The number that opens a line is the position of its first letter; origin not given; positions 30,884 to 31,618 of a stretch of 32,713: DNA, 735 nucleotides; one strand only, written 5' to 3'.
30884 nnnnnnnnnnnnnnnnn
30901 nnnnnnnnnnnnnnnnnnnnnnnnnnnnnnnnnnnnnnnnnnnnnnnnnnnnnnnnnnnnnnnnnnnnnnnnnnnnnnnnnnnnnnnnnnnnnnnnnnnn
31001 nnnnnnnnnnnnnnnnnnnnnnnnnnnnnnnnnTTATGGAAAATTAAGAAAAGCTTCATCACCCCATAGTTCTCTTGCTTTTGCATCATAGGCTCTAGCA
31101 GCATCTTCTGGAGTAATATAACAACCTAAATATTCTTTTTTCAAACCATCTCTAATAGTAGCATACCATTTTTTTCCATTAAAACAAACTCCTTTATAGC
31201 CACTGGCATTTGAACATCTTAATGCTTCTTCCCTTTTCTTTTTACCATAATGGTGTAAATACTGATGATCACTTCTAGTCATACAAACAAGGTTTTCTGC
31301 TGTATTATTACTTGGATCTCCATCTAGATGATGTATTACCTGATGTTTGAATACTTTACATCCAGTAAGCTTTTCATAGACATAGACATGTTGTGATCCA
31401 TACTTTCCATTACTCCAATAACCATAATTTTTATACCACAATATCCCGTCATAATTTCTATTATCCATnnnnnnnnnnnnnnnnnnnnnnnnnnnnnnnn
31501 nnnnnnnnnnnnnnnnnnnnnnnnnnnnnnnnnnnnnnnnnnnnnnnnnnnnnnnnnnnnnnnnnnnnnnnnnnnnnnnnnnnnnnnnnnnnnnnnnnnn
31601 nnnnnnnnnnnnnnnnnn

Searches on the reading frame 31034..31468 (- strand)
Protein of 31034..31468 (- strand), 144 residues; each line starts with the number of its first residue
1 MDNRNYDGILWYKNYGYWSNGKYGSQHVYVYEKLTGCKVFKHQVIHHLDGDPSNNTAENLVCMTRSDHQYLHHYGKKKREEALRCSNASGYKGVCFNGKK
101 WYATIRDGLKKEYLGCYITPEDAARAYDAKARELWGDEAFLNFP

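Call 9: search_protein_families(library=pfam, proteins=[window:31034-31468:-], max_evalue=0.01)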
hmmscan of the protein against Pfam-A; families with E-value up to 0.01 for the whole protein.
window:31034-31468:- (144 aa): 2 families
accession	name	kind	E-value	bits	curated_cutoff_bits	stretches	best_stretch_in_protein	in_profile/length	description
PF13392.12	HNH_3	-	2.2e-10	40.4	24.8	1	27-69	4-45/46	HNH endonuclease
PF00847.26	AP2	-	0.0019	18.9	33.3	1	89-136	1-53/54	AP2 domain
